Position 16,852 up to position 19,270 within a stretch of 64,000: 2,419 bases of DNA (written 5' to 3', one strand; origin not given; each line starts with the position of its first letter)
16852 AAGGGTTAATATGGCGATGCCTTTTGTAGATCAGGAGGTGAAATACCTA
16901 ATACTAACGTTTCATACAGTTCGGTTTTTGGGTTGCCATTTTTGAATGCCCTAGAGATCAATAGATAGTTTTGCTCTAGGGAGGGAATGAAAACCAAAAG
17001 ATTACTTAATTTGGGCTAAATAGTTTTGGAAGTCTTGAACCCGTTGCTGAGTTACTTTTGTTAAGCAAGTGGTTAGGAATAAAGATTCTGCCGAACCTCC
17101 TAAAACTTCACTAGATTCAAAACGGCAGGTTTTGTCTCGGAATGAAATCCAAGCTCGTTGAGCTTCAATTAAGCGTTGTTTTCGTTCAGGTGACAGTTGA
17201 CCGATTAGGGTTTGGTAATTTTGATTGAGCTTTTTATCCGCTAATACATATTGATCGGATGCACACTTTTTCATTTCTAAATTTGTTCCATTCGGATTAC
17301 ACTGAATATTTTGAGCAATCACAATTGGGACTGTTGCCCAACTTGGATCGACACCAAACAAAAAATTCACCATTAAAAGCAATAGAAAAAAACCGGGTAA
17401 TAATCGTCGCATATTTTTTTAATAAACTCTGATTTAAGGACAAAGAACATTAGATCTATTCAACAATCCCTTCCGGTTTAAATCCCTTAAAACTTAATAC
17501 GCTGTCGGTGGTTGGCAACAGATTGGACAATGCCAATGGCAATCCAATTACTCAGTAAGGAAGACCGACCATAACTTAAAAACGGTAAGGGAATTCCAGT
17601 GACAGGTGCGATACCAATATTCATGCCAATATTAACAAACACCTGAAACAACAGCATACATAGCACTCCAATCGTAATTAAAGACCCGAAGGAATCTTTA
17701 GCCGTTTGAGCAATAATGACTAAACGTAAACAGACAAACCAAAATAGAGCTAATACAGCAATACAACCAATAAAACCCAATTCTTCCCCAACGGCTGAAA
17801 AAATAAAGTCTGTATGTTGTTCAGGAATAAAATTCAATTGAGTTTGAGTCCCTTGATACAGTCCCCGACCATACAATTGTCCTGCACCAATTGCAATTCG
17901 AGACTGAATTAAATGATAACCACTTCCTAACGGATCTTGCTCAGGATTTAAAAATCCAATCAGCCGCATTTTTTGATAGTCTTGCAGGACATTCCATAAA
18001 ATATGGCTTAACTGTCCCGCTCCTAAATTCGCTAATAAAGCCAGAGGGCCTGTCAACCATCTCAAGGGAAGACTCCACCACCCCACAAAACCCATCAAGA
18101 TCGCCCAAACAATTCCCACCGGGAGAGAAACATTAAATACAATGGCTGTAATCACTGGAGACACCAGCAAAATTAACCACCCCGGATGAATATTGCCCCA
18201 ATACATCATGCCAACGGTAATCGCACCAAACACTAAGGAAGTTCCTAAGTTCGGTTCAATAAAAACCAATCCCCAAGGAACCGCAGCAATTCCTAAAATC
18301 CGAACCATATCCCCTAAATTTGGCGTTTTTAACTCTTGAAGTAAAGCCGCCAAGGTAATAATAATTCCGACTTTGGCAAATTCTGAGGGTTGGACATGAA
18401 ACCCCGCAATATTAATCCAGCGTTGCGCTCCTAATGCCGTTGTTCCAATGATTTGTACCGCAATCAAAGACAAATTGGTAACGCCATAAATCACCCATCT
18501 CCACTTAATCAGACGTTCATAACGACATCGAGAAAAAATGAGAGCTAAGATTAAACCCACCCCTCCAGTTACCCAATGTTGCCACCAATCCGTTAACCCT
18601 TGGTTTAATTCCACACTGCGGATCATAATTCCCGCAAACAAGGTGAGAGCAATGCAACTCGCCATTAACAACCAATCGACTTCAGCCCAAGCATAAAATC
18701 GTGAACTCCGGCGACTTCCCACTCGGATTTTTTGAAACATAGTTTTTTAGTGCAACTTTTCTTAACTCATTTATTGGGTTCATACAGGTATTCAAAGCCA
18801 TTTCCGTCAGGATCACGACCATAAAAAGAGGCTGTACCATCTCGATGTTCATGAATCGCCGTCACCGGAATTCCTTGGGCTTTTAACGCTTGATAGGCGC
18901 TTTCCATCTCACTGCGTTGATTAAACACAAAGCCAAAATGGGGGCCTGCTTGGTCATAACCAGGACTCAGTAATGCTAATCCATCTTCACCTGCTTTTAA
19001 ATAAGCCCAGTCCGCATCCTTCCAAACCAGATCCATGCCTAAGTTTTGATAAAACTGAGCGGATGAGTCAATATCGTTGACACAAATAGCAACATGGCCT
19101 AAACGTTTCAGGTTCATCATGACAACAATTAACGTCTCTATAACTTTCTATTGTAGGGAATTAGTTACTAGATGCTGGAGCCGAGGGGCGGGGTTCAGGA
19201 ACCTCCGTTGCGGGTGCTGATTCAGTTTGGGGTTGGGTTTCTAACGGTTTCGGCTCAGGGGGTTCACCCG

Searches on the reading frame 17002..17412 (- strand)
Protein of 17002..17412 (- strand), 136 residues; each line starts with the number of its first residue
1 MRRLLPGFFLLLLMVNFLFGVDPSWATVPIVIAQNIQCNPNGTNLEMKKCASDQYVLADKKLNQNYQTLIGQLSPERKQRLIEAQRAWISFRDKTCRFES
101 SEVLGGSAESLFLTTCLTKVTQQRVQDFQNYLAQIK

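Call 92: search_protein_families(library=pfam, proteins=[window:17002-17412:-], max_evalue=0.001)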
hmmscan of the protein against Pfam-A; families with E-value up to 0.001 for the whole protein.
window:17002-17412:- (136 aa): 1 family
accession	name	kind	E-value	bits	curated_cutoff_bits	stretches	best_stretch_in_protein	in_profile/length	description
PF07007.17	LprI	-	3.1e-22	79.4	22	1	41-127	8-105/106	Lysozyme inhibitor LprI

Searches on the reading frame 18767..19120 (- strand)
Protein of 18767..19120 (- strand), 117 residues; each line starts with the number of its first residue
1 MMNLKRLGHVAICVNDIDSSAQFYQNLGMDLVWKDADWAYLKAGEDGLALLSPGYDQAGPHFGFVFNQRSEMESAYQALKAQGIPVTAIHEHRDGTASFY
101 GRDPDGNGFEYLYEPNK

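Call 92: search_protein_families(library=pfam, proteins=[window:18767-19120:-], max_evalue=0.001)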
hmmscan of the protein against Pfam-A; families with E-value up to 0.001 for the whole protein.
window:18767-19120:- (117 aa): 3 families
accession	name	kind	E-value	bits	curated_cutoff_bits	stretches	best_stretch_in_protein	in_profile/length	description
PF00903.31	Glyoxalase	-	1.1e-17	65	20.6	1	6-111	1-121/121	Glyoxalase/Bleomycin resistance protein/Dioxygenase superfamily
PF22677.2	Ble-like_N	-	0.00018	21.7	24.5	1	7-28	2-24/41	Bleomycin resistance protein-like N-terminal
PF13669.12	Glyoxalase_4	-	0.00027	21.6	27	0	9-42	2-42/109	Glyoxalase/Bleomycin resistance protein/Dioxygenase superfamily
